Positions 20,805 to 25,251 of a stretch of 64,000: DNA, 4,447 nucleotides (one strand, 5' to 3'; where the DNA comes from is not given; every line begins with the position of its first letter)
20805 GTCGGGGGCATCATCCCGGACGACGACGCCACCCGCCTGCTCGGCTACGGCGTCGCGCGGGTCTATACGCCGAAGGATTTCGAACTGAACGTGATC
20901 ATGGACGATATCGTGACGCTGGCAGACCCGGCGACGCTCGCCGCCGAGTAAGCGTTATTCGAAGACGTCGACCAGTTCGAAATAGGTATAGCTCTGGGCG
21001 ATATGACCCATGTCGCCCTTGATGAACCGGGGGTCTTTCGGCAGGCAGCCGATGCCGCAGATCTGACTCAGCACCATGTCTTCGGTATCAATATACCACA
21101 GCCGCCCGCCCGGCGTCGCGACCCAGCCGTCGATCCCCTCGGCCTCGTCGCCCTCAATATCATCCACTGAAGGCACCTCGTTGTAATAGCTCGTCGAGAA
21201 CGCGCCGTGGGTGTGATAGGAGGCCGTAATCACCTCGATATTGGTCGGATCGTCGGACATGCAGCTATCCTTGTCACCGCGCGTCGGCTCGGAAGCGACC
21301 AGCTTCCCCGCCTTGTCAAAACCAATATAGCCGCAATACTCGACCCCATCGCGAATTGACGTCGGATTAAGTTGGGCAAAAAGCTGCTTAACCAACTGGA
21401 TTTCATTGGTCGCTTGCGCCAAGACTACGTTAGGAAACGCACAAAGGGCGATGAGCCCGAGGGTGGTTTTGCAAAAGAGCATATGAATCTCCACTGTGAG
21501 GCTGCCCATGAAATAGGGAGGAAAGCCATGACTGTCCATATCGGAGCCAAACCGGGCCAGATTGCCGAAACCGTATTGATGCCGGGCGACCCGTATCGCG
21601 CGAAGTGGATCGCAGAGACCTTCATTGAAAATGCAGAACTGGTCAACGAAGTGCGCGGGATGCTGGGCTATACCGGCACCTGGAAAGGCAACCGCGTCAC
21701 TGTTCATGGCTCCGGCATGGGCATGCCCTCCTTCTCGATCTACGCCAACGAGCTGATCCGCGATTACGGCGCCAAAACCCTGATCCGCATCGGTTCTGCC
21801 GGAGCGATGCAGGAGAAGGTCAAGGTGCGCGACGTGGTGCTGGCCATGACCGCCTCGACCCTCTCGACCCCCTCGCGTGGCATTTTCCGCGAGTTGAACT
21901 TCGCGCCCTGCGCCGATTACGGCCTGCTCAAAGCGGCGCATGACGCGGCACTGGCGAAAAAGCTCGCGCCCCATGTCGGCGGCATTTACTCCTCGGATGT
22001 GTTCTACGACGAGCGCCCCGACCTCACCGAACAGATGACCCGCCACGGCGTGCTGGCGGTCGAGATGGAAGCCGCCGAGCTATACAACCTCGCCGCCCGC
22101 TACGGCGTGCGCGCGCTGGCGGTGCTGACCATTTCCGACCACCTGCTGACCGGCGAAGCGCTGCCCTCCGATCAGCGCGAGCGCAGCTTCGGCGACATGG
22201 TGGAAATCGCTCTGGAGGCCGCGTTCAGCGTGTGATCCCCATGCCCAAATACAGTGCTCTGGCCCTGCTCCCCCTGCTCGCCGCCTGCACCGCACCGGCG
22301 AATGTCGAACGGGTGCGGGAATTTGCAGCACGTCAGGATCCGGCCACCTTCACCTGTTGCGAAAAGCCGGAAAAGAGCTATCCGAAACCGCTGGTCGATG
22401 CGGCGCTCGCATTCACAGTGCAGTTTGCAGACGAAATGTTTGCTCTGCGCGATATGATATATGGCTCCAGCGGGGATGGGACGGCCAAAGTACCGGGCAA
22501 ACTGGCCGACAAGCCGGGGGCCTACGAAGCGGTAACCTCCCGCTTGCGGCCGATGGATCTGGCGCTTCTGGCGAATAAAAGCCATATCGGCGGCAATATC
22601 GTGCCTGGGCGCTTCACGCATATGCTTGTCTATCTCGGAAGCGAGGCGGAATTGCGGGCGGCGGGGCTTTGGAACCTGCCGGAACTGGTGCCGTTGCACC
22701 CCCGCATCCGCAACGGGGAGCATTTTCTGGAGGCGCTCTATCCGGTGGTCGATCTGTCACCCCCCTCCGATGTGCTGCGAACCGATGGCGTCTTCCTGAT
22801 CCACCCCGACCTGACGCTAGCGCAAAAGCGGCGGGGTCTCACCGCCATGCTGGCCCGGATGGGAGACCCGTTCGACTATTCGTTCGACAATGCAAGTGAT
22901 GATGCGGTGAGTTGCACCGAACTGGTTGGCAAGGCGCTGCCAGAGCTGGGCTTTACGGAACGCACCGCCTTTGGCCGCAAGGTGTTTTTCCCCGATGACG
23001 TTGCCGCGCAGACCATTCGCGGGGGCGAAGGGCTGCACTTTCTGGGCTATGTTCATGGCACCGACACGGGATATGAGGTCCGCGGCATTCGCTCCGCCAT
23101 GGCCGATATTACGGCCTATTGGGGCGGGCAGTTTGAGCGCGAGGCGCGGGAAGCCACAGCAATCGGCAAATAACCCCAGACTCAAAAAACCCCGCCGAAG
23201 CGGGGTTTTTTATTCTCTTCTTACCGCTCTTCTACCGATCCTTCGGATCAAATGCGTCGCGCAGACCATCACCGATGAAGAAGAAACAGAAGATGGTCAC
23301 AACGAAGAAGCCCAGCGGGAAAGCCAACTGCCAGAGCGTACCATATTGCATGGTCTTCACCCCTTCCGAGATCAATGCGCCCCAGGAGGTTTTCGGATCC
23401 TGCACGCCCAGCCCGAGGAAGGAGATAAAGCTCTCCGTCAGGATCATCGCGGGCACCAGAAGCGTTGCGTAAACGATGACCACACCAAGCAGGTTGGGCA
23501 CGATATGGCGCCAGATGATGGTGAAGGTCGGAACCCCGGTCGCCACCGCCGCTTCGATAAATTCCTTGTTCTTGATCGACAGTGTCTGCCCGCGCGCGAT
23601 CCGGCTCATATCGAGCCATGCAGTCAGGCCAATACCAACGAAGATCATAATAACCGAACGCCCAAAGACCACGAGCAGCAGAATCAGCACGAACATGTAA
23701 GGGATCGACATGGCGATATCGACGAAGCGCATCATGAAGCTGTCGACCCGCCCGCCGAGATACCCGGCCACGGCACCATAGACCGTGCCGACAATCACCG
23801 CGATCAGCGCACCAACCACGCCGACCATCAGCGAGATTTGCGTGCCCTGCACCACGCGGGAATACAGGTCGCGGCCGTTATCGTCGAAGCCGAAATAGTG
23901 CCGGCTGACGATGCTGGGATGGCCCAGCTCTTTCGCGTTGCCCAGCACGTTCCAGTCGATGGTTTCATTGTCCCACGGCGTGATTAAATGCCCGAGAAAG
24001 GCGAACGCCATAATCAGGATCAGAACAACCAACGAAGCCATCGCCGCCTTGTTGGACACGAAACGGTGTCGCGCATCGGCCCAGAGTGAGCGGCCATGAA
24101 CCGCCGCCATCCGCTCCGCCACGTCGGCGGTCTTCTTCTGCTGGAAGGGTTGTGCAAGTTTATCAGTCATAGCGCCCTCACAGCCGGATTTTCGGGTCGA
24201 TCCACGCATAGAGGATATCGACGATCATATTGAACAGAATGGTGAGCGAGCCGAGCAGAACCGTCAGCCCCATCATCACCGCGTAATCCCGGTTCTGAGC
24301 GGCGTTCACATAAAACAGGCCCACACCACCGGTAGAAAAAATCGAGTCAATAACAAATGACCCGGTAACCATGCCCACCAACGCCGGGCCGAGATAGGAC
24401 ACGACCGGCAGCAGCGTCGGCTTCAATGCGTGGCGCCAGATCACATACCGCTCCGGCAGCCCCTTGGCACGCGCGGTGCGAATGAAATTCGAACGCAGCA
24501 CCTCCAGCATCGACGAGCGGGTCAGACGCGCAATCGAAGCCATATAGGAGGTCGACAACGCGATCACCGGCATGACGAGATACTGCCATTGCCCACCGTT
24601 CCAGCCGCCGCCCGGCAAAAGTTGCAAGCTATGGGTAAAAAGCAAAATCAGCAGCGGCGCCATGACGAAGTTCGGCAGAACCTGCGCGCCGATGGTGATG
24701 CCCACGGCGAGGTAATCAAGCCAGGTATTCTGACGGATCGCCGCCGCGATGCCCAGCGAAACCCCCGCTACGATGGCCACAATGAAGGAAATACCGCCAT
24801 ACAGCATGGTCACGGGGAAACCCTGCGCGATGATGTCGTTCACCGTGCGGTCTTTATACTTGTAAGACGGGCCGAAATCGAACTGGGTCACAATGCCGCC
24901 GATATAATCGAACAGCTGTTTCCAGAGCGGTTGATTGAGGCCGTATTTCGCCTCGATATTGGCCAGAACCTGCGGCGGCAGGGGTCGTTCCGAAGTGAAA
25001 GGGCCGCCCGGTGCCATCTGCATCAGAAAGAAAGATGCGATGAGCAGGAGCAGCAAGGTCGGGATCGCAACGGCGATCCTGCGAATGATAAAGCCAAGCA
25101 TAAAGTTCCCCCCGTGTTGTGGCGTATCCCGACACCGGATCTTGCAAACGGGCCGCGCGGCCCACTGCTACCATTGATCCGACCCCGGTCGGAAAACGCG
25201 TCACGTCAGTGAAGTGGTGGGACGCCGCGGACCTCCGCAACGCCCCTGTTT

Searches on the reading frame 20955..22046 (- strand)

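Call 97: search_protein_families(library=pfam, proteins=[window:20955-22046:-], max_evalue=0.001)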
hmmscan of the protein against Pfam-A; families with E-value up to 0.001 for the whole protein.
window:20955-22046:- (363 aa): 1 family
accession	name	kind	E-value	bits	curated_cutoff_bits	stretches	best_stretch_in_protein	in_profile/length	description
PF14220.11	DUF4329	-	4e-36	123.9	28.6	1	219-331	4-116/116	Domain of unknown function (DUF4329)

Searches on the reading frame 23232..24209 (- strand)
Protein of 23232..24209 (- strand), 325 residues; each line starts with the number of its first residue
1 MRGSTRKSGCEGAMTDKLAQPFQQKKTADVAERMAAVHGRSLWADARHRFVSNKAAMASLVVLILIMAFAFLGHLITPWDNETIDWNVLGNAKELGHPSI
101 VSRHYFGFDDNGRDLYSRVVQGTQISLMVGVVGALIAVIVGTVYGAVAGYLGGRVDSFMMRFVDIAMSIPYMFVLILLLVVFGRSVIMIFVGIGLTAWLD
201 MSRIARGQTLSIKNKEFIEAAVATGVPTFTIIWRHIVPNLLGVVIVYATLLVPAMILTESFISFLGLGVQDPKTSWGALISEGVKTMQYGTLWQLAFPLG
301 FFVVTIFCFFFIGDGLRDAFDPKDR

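Call 97: search_protein_families(library=pfam, proteins=[window:23232-24209:-], max_evalue=0.001)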
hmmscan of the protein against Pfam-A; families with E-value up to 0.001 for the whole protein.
window:23232-24209:- (325 aa): 2 families
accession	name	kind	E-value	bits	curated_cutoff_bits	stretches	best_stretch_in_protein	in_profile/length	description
PF00528.27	BPD_transp_1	-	2.6e-27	96.2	26.4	1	141-323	1-181/184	Binding-protein-dependent transport system inner membrane component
PF12911.12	OppC_N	-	1.4e-14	54.1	23.9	1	41-87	1-47/53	N-terminal TM domain of oligopeptide transport permease C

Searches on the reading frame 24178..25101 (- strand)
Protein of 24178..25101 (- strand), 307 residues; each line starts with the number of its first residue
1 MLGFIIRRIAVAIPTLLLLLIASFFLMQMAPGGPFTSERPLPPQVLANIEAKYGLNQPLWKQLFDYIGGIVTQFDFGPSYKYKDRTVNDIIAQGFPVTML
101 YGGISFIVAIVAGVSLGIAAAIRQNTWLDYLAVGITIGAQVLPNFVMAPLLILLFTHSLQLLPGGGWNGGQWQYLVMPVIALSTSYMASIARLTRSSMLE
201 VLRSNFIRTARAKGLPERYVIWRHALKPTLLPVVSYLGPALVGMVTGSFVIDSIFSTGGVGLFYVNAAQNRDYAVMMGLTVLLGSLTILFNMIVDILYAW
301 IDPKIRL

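Call 97: search_protein_families(library=pfam, proteins=[window:24178-25101:-], max_evalue=0.001)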
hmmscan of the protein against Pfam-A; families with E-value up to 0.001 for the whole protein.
window:24178-25101:- (307 aa): 2 families
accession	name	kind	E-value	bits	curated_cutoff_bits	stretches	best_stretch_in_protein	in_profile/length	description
PF00528.27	BPD_transp_1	-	1.3e-38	133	26.4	1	113-306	1-183/184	Binding-protein-dependent transport system inner membrane component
PF19300.4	BPD_transp_1_N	-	4.8e-10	40.1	23.8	1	1-98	1-110/114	Binding-prot-dependent transport system membrane comp, N-term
